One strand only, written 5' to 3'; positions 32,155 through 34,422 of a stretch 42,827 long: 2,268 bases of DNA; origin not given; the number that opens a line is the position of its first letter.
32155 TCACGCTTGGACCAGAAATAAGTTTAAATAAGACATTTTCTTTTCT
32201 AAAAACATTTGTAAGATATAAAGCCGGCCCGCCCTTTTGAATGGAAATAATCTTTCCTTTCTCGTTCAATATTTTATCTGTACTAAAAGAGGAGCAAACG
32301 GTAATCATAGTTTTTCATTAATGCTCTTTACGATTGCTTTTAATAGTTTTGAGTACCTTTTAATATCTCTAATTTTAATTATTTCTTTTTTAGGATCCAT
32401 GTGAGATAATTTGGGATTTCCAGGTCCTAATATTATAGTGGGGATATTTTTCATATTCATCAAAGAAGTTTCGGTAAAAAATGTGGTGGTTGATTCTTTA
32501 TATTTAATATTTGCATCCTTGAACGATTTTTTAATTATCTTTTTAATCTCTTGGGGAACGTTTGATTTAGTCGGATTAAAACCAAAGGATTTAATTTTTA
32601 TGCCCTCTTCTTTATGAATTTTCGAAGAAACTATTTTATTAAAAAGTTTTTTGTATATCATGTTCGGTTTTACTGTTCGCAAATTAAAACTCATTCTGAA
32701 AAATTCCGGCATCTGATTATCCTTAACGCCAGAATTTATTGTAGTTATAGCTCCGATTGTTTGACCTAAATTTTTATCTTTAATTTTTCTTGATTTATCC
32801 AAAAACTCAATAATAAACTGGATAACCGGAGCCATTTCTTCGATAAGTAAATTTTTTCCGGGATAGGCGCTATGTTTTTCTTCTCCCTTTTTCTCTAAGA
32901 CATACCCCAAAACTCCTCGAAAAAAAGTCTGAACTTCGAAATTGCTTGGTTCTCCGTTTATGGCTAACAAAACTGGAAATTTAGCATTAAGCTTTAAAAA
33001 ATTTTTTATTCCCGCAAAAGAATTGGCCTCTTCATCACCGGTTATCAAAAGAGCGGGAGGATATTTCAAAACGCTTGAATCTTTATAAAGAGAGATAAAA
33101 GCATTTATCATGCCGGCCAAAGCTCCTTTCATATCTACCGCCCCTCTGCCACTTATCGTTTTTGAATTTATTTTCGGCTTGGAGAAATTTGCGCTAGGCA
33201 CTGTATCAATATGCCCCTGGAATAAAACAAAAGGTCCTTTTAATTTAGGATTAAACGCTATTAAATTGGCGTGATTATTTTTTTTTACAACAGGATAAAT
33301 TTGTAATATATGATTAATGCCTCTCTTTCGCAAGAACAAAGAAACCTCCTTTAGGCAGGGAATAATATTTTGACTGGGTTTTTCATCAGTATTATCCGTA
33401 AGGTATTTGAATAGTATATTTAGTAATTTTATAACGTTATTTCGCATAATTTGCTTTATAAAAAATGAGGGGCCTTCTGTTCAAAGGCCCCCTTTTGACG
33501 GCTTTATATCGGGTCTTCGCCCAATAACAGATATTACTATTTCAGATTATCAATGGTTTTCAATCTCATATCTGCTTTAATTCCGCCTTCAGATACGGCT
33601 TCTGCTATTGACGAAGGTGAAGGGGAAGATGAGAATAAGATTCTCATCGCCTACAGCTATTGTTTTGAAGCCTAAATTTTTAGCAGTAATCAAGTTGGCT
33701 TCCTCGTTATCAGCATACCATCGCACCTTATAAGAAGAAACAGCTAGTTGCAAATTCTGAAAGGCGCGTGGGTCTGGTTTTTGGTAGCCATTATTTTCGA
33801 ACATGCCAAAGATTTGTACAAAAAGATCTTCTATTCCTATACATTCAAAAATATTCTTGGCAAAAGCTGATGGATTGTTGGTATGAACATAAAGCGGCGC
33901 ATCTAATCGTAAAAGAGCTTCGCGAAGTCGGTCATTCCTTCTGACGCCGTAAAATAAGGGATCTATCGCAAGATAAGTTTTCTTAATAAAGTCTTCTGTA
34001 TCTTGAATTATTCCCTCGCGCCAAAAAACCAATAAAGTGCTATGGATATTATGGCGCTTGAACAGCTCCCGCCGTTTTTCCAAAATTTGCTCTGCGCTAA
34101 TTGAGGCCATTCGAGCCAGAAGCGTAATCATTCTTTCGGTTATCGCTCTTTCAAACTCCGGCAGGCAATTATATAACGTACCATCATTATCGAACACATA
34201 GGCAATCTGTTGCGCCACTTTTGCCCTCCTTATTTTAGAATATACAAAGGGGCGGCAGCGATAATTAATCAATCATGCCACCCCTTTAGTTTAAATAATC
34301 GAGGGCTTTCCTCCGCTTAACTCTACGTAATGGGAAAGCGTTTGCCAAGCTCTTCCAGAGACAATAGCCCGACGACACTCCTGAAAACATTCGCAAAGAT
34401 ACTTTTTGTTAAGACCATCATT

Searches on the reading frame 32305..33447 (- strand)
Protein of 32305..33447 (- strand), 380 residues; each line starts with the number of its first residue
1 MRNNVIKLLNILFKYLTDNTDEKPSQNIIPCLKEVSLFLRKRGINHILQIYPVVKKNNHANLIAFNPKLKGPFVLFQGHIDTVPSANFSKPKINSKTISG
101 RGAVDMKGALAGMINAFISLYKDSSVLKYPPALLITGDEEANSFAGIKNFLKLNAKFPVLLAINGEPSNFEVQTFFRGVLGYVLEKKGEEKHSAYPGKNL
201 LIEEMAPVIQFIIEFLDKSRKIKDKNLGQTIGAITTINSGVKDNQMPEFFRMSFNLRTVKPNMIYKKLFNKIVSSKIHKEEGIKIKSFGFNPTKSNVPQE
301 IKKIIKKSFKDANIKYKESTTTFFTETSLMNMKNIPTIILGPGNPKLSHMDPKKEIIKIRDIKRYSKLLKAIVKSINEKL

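Call 9: search_protein_families(library=pfam, proteins=[window:32305-33447:-], max_evalue=0.001)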
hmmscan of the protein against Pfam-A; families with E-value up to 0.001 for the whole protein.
window:32305-33447:- (380 aa): 2 families
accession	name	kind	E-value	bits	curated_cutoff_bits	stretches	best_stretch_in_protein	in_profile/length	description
PF01546.33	Peptidase_M20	-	1.2e-21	78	24.6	1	75-374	1-205/206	Peptidase family M20/M25/M40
PF07687.19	M20_dimer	-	4.9e-05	23.7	21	1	177-273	4-96/107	Peptidase dimerisation domain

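Call 10: search_protein_families(library=ncbifam, proteins=[window:32305-33447:-], max_evalue=0.001)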
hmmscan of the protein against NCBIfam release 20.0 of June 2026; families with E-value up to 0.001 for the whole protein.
window:32305-33447:- (380 aa): 35 families (the best 25 are shown)
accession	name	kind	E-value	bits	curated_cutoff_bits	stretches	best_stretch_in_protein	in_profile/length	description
TIGR01910.1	DapE-ArgE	subfamily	5.9e-29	101.4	217.6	1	19-366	11-371/373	ArgE/DapE family deacylase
NF001747.0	PRK00466.1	equivalog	2.9e-27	95.4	288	1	73-365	62-331/346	N-acetyl-lysine deacetylase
NF006365.0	PRK08588.1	subfamily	3.4e-27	95.8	289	1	53-375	47-379/383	succinyl-diaminopimelate desuccinylase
NF009557.0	PRK13009.1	equivalog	8.9e-27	94.2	284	1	55-376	44-374/377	succinyl-diaminopimelate desuccinylase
TIGR01892.1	AcOrn-deacetyl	equivalog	1e-26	93.9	297.7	1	35-373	24-365/365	acetylornithine deacetylase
NF006399.0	PRK08651.1-2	equivalog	3.4e-26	92.2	381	1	4-375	5-403/405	succinyl-diaminopimelate desuccinylase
TIGR01902.1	dapE-lys-deAc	subfamily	9.1e-26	90.9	163.1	1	70-376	49-337/340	N-acetyl-ornithine/N-acetyl-lysine deacetylase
NF005710.0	PRK07522.1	subfamily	3e-25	89.2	412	1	18-377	21-389/391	acetylornithine deacetylase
NF003474.0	PRK05111.1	equivalog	3.6e-25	88.7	460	1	38-375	42-379/383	acetylornithine deacetylase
TIGR01900.1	dapE-gram_pos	equivalog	6.8e-25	87.7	304.2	1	58-370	43-347/351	succinyl-diaminopimelate desuccinylase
NF006402.0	PRK08651.1-5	equivalog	5.1e-23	81.6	369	1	69-344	57-332/369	succinyl-diaminopimelate desuccinylase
TIGR01246.1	dapE_proteo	equivalog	3.8e-22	78.8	361.8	1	53-375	38-369/370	succinyl-diaminopimelate desuccinylase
NF003367.0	PRK04443.1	equivalog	2.5e-20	73.1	363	1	70-377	59-346/349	[LysW]-lysine hydrolase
NF006439.0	PRK08737.1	equivalog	3.9e-19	68.9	345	1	72-373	64-361/364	acetylornithine deacetylase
NF009555.0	PRK13004.1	equivalog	1.4e-17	63.7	321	1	70-378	69-397/399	YgeY family selenium metabolism-linked hydrolase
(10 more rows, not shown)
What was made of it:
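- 32305..33447 (-): M20 (ArgE/DapE-type) deacylase. Calls 9, 10.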

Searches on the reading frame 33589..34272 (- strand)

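Call 9: search_protein_families(library=pfam, proteins=[window:33589-34272:-], max_evalue=0.001)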
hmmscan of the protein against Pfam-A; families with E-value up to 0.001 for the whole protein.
window:33589-34272:- (227 aa): 2 families
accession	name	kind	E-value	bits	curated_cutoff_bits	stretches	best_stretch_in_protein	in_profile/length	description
PF00702.32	Hydrolase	-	2.1e-09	38.5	26.4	1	24-173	3-162/191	haloacid dehalogenase-like hydrolase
PF13419.12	HAD_2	-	4.4e-05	24.1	23.8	1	26-207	2-178/178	Haloacid dehalogenase-like hydrolase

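Call 10: search_protein_families(library=ncbifam, proteins=[window:33589-34272:-], max_evalue=0.001)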
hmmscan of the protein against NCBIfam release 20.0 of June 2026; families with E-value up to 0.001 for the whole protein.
window:33589-34272:- (227 aa): 5 families
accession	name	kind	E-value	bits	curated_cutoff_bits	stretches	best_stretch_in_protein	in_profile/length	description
TIGR01993.1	Pyr-5-nucltdase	equivalog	2.7e-16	59.9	142.9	1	25-206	3-182/183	pyrimidine 5'-nucleotidase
NF009695.0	PRK13222.1-2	equivalog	3.6e-06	26.6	225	0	120-207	106-193/226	phosphoglycolate phosphatase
TIGR02253.1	CTE7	subfamily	9.5e-06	25.5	169.75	1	25-207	5-194/221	TIGR02253 family HAD-type hydrolase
NF009697.0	PRK13222.1-4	equivalog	0.00033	20.1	327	0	24-170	9-155/232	phosphoglycolate phosphatase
TIGR01449.2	PGP_bact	equivalog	0.00098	18.7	180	0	118-203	95-180/213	phosphoglycolate phosphatase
